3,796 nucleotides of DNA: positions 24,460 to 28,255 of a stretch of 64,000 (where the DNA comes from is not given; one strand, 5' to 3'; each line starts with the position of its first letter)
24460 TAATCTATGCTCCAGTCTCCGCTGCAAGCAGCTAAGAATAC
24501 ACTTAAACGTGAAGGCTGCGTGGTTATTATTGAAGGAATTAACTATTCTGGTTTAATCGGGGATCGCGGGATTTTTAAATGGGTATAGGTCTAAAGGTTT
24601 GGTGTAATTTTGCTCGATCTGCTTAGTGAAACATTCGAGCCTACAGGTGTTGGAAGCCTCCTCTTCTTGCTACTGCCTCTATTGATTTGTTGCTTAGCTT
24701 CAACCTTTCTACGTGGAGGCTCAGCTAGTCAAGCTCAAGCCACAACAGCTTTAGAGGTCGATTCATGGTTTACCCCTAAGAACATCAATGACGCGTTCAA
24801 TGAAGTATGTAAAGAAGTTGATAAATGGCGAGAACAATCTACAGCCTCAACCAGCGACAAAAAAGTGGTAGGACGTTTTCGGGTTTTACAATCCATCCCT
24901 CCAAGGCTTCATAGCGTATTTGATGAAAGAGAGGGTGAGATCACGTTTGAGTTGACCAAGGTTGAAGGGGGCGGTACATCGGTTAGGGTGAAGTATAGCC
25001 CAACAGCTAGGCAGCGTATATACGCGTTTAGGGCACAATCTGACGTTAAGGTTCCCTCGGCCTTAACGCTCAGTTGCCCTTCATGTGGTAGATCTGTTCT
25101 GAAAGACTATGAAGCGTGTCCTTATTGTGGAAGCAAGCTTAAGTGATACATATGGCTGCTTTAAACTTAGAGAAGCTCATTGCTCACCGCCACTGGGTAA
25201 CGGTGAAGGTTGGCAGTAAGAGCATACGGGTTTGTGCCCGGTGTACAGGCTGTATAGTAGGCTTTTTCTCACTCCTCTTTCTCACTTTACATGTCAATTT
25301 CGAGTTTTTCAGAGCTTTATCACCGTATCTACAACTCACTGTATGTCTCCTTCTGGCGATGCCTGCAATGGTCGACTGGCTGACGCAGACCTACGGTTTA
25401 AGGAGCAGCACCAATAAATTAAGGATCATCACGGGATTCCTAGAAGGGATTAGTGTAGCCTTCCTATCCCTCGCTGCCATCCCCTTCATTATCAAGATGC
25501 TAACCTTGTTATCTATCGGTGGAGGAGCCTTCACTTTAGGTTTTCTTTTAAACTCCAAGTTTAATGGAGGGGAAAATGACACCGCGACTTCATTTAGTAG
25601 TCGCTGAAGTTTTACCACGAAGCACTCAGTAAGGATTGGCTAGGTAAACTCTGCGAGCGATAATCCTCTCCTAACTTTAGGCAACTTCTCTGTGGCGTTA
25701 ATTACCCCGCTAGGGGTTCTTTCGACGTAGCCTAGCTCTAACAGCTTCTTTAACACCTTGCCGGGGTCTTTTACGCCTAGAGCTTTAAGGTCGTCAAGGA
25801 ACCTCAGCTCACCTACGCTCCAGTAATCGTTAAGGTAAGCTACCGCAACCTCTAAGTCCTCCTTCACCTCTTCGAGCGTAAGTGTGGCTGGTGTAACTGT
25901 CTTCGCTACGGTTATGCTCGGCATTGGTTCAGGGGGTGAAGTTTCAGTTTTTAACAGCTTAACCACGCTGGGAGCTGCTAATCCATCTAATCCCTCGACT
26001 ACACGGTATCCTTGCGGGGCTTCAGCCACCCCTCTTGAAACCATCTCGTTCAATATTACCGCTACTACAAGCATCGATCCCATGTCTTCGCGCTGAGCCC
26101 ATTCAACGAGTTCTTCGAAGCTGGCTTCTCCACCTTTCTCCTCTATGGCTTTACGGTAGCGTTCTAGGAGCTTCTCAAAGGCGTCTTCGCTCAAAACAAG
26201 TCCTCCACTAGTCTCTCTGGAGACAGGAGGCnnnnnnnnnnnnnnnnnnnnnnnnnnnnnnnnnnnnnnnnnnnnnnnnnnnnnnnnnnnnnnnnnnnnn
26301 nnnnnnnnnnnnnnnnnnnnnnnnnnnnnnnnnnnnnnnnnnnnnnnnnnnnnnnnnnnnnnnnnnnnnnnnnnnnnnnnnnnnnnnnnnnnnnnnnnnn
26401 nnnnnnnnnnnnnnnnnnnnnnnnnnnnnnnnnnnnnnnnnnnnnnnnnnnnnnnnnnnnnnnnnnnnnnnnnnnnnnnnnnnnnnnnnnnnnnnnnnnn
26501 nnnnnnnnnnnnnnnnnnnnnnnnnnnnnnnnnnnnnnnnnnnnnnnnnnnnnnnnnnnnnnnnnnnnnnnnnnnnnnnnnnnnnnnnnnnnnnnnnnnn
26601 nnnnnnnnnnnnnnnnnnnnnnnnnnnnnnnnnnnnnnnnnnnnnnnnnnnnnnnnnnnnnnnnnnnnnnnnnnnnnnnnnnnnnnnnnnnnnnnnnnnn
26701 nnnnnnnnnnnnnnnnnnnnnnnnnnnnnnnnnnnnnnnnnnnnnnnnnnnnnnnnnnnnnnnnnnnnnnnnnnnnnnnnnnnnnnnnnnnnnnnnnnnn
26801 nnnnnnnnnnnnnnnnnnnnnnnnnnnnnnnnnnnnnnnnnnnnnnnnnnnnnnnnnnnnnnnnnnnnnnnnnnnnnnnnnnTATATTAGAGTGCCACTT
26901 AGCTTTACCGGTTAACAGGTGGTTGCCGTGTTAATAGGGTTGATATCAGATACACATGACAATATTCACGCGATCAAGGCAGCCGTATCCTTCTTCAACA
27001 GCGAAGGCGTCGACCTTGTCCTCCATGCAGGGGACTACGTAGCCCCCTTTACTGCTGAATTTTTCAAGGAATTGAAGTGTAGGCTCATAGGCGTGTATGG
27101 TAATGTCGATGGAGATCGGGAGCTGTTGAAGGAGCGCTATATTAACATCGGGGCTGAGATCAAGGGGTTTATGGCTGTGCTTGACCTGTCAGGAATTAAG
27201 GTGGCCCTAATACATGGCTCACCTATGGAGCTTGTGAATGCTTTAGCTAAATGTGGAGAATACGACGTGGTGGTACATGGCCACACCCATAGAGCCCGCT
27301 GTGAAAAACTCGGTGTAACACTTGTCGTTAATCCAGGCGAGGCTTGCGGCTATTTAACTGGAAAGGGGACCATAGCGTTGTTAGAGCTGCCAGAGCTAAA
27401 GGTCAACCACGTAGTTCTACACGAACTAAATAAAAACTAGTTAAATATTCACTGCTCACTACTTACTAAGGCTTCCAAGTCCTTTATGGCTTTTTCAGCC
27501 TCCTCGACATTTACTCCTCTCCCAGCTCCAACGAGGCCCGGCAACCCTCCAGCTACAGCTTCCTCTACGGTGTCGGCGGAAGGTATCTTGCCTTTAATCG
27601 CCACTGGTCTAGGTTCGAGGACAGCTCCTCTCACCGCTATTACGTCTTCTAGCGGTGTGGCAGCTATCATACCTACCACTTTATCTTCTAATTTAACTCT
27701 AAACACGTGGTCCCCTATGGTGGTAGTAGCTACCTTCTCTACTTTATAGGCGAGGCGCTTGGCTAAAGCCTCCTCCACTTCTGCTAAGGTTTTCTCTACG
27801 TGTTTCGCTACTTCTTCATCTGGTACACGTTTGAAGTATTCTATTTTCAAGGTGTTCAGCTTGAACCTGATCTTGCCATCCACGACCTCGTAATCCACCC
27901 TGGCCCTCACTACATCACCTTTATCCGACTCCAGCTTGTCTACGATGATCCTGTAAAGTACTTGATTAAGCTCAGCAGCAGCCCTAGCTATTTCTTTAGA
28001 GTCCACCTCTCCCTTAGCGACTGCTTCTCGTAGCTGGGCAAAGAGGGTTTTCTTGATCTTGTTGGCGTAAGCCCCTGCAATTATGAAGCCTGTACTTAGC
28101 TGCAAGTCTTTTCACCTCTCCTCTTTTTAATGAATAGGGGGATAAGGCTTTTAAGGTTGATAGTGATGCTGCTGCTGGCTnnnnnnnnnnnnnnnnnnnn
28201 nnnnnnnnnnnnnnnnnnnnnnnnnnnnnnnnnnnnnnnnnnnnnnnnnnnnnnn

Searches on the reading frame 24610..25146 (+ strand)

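Call 74: search_protein_families(library=pfam, proteins=[window:24610-25146:+], max_evalue=0.01)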
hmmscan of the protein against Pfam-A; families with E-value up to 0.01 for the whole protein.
window:24610-25146:+ (178 aa): 6 families
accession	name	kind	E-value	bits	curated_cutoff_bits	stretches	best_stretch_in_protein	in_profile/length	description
PF13248.11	Zn_ribbon_3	-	6e-06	26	27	1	153-177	2-26/26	zinc-ribbon domain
PF13240.11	Zn_Ribbon_1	-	4.9e-05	23.4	25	1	156-177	2-23/23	zinc-ribbon domain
PF24460.1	DUF7575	-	0.00014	21.6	28.5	1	153-177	3-27/28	Domain of unknown function (DUF7575)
PF12773.13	DZR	-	0.00047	20.7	27.3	1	156-174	1-19/45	Double zinc ribbon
PF17032.10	Zn_ribbon_15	-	0.0016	19.7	28.9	1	147-174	46-73/73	zinc-ribbon family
PF10571.15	UPF0547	-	0.0051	17.3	29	0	155-174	2-21/26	Uncharacterised protein family UPF0547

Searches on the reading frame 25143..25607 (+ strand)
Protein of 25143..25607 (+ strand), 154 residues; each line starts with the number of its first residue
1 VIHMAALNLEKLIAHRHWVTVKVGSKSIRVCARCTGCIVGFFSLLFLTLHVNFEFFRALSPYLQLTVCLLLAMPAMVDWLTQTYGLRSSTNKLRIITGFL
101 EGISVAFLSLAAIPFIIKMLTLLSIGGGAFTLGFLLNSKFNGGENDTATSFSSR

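Call 74: search_protein_families(library=pfam, proteins=[window:25143-25607:+], max_evalue=0.01)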
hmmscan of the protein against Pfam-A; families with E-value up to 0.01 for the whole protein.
window:25143-25607:+ (154 aa): 1 family
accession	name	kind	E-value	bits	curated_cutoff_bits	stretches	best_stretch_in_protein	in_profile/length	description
PF09858.14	DUF2085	-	1.3e-18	67.6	25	1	23-107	11-89/90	Predicted membrane protein (DUF2085)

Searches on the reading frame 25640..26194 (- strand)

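Call 74: search_protein_families(library=pfam, proteins=[window:25640-26194:-], max_evalue=0.01)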
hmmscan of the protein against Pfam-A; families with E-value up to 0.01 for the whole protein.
window:25640-26194:- (184 aa): 1 family
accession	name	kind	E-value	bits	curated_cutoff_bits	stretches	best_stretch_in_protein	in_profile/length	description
PF22511.2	PBP2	-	5.8e-13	48.8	27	1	111-159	2-50/63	PolB1 Binding Protein 2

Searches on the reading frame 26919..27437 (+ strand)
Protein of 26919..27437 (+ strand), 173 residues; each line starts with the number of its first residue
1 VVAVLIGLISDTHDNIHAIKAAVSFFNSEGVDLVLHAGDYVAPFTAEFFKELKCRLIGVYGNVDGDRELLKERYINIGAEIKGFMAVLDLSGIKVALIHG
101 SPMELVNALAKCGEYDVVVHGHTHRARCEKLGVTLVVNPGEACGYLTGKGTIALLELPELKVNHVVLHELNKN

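Call 74: search_protein_families(library=pfam, proteins=[window:26919-27437:+], max_evalue=0.01)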
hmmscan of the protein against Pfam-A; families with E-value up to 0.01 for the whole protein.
window:26919-27437:+ (173 aa): 3 families
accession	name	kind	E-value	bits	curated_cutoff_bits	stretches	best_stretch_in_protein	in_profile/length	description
PF12850.12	Metallophos_2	-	6.7e-36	124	27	1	5-157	2-151/154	Calcineurin-like phosphoesterase superfamily domain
PF00149.33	Metallophos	-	4.4e-12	47.3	21.5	1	6-124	3-189/191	Calcineurin-like phosphoesterase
PF14582.11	Metallophos_3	-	7.7e-06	25.9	28.2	1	104-162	200-254/259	Metallophosphoesterase, calcineurin superfamily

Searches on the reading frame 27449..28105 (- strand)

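Call 74: search_protein_families(library=pfam, proteins=[window:27449-28105:-], max_evalue=0.01)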
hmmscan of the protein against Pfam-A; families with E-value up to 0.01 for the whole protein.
window:27449-28105:- (218 aa): 3 families
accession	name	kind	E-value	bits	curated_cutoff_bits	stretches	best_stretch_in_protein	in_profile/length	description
PF10015.14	ThermoDBP-RP_arch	-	3.9e-27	94.7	25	1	3-79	1-77/78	ThermoDBP-related, archaea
PF20754.2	Thermo-DBP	-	6.5e-19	68.4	24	1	119-211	2-97/98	Thermo-DBP-RP2 C-terminal domain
PF21746.2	DUF6869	-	0.0059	16.9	30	0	134-161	36-63/107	Family of unknown function (DUF6869)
